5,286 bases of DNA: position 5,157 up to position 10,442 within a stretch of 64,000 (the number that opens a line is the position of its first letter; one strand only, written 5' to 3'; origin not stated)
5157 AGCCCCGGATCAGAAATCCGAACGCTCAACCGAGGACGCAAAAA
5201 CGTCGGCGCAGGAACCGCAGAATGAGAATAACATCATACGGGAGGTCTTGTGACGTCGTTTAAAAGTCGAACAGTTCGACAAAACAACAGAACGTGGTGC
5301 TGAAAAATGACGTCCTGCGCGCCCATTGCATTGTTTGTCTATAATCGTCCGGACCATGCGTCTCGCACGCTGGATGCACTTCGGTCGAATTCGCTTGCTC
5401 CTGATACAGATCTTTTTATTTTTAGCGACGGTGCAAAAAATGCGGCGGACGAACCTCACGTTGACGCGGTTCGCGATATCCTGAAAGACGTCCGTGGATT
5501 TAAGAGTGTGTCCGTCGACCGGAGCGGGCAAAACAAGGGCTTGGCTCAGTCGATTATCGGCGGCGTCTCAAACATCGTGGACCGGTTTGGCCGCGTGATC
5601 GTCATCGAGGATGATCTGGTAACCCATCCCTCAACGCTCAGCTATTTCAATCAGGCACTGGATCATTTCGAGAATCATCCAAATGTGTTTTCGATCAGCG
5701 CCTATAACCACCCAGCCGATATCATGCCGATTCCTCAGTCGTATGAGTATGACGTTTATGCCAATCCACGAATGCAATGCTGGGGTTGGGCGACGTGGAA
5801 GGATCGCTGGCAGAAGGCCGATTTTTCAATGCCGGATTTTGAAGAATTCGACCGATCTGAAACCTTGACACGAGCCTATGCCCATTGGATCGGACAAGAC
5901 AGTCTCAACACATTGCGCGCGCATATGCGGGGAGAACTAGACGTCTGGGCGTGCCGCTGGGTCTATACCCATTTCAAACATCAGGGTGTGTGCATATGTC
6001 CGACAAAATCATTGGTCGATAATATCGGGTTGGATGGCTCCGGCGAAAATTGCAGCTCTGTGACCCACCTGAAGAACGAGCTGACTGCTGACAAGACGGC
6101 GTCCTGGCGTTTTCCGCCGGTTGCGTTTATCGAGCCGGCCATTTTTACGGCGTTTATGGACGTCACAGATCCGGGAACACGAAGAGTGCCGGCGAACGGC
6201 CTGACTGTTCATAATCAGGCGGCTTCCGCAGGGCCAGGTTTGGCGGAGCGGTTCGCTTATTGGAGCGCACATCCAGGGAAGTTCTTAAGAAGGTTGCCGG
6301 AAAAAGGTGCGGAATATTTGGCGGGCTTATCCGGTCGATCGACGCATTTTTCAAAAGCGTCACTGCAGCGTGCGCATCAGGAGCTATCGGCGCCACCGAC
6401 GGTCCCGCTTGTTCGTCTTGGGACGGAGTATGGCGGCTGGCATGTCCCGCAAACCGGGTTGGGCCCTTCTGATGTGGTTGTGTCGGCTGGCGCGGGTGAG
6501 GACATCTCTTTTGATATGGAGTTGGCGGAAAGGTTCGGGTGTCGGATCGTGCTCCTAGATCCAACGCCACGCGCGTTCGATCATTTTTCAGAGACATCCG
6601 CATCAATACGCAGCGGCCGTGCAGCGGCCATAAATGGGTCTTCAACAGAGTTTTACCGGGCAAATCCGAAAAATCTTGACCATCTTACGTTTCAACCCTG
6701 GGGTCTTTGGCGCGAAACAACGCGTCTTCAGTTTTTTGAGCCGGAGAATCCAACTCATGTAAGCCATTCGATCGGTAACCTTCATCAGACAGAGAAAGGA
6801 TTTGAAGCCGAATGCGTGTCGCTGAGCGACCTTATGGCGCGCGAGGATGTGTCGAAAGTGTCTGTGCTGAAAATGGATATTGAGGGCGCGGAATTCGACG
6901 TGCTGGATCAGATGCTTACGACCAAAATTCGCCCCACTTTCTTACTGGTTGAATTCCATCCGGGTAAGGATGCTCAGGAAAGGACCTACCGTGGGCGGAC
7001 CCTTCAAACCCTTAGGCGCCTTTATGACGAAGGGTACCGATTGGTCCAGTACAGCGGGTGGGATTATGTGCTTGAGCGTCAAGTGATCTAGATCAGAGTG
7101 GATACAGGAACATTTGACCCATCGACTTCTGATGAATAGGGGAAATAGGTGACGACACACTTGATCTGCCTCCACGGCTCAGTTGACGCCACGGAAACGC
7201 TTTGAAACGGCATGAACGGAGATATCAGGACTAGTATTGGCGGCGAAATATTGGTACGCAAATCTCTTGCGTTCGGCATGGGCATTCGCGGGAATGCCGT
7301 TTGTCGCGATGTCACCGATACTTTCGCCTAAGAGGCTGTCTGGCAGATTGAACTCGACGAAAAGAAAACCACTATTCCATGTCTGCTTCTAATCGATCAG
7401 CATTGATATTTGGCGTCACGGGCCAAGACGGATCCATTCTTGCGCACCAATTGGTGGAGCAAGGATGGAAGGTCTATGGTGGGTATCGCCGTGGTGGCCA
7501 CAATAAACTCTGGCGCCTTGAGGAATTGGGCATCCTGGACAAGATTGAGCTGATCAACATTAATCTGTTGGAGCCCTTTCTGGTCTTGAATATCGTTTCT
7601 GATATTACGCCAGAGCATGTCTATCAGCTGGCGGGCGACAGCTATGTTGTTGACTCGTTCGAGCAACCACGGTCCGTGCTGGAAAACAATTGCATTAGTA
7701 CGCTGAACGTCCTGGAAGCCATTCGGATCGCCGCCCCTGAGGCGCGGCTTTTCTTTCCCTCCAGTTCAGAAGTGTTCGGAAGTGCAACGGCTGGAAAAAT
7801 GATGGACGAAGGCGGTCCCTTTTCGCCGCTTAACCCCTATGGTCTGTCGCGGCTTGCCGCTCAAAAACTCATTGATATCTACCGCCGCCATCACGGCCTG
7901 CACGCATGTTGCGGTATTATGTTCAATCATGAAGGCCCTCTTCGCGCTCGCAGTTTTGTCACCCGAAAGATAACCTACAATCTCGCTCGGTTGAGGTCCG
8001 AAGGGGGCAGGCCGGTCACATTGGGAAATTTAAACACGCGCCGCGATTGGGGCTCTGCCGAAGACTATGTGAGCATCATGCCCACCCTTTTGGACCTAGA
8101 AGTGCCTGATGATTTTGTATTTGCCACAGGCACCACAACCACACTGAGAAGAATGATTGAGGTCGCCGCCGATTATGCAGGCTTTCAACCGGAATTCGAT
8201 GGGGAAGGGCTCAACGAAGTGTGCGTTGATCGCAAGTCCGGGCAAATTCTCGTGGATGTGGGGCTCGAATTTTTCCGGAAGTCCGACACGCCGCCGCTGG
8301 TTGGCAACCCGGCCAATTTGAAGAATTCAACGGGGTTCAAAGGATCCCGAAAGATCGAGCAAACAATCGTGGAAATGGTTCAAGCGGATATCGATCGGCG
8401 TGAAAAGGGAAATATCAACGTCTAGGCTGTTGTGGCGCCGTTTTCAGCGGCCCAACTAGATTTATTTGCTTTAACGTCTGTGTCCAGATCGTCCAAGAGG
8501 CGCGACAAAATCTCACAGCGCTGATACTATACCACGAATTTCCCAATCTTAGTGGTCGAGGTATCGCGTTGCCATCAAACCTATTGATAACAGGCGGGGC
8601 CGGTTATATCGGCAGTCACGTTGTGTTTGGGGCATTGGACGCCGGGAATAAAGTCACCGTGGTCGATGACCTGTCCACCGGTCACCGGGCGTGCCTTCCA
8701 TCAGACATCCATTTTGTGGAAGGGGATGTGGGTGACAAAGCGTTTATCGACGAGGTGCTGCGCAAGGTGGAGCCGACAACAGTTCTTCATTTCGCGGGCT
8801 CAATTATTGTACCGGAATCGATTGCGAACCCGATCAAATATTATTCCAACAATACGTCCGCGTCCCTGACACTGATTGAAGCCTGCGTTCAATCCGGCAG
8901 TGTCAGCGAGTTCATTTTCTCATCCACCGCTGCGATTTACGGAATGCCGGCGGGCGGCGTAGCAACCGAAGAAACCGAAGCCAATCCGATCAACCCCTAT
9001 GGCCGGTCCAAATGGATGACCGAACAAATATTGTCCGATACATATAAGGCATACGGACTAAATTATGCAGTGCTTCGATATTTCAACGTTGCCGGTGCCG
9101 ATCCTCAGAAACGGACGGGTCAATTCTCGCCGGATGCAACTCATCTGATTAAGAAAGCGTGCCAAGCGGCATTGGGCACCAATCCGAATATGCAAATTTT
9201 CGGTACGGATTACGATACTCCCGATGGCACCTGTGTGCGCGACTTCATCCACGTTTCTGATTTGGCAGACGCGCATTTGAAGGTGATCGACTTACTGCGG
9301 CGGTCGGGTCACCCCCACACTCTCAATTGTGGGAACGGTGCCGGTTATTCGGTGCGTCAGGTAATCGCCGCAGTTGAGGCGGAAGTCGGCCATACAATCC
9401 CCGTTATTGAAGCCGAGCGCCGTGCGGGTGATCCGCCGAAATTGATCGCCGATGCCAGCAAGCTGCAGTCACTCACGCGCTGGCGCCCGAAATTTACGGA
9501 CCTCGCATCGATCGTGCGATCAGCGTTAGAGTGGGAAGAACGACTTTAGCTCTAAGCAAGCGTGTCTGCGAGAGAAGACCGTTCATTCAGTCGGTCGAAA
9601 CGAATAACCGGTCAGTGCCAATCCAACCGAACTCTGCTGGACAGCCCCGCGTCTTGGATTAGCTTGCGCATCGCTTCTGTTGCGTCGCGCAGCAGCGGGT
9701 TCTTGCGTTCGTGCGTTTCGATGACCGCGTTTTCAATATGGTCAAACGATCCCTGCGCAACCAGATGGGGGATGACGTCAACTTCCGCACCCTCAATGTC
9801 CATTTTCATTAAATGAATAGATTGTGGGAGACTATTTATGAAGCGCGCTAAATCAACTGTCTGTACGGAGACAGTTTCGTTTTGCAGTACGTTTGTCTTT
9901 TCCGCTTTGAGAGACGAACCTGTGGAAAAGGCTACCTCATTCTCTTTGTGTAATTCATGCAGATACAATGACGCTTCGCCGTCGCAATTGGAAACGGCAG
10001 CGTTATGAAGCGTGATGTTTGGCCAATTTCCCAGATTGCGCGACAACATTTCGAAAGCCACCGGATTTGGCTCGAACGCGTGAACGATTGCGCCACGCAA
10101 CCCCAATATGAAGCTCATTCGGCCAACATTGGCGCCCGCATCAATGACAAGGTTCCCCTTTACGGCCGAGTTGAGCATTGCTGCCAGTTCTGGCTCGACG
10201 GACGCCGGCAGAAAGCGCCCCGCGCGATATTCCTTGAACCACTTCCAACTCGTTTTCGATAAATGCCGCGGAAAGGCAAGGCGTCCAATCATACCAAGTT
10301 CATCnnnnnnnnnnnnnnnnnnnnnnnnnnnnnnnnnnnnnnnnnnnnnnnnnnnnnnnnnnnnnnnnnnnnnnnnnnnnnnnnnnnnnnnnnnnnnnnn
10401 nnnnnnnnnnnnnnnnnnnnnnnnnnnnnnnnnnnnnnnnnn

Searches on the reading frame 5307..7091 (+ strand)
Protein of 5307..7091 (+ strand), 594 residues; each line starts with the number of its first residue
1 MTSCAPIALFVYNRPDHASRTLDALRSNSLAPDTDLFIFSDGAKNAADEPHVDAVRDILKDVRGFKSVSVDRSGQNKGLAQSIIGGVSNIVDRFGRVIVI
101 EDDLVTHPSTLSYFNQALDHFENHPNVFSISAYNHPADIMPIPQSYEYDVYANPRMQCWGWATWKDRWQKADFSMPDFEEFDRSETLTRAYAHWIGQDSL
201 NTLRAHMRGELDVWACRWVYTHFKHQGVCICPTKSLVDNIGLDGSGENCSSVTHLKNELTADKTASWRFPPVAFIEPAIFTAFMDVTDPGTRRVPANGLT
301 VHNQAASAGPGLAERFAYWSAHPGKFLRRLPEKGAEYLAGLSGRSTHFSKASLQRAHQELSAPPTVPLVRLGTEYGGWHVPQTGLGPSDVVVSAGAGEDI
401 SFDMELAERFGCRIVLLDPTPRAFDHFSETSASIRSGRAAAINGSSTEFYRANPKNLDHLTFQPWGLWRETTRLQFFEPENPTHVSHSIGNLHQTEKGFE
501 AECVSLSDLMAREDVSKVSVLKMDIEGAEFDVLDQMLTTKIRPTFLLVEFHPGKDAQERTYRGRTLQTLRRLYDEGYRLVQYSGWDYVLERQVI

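Call 83: search_protein_families(library=pfam, proteins=[window:5307-7091:+], max_evalue=0.00001)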
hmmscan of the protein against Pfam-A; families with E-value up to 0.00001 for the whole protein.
window:5307-7091:+ (594 aa): 1 family
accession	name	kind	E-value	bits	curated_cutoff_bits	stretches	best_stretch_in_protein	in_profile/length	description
PF05050.19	Methyltransf_21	-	1.2e-12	48.7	22.7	1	472-578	68-172/173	Methyltransferase FkbM domain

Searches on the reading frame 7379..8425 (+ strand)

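Call 83: search_protein_families(library=pfam, proteins=[window:7379-8425:+], max_evalue=0.00001)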
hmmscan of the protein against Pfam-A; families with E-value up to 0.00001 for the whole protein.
window:7379-8425:+ (348 aa): 3 families
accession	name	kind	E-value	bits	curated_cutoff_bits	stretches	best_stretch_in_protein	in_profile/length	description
PF16363.11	GDP_Man_Dehyd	-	4.2e-82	276.7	27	1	9-333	1-332/332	GDP-mannose 4,6 dehydratase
PF01370.27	Epimerase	-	8.5e-49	166.6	20.9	1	8-240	1-227/240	NAD dependent epimerase/dehydratase family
PF04321.23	RmlD_sub_bind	-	1.9e-07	30.9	27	1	9-166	4-137/287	RmlD substrate binding domain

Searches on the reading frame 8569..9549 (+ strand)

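Call 83: search_protein_families(library=pfam, proteins=[window:8569-9549:+], max_evalue=0.00001)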
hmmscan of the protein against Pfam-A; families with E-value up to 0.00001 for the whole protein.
window:8569-9549:+ (326 aa): 7 families
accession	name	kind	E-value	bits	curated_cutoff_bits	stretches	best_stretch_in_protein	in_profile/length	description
PF01370.27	Epimerase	-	7.7e-54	183.1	20.9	1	6-255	2-240/240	NAD dependent epimerase/dehydratase family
PF16363.11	GDP_Man_Dehyd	-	7.2e-47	160.9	27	1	6-310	1-324/332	GDP-mannose 4,6 dehydratase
PF01073.25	3Beta_HSD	-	1.9e-12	47.3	22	1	6-155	1-157/280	3-beta hydroxysteroid dehydrogenase/isomerase family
PF04321.23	RmlD_sub_bind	-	3.3e-12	46.5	27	1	4-171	2-148/287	RmlD substrate binding domain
PF02719.21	Polysacc_synt_2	-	2.4e-11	43.8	20.2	1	6-177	2-174/293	Polysaccharide biosynthesis protein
PF07993.18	NAD_binding_4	-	1.3e-09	38.1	20.1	1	46-197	62-229/258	Male sterility protein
PF05368.20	NmrA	-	8.2e-08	32.6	27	1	3-121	3-108/298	NmrA-like family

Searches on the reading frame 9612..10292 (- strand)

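Call 4: search_protein_families(library=pfam, proteins=[window:9612-10292:-], max_evalue=0.01)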
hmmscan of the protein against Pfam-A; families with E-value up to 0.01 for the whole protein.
window:9612-10292:- (226 aa): 2 families
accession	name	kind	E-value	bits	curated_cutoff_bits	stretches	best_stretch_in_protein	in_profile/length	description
PF05050.19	Methyltransf_21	-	2.9e-20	73.5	22.7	1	51-216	1-170/173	Methyltransferase FkbM domain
PF04445.19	SAM_MT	-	0.0078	16.1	26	0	48-87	74-113/230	Putative SAM-dependent methyltransferase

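Call 5: search_protein_families(library=ncbifam, proteins=[window:9612-10292:-], max_evalue=0.01)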
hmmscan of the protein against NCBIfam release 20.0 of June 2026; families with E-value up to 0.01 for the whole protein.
window:9612-10292:- (226 aa): 2 families
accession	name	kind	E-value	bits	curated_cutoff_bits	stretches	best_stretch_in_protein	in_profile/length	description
TIGR01444.1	fkbM_fam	subfamily_domain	2.7e-25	89.5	37.7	1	49-194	2-143/143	FkbM family methyltransferase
TIGR02021.1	BchM-ChlM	equivalog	0.0025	17.3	158.9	1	34-73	42-82/218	magnesium protoporphyrin IX methyltransferase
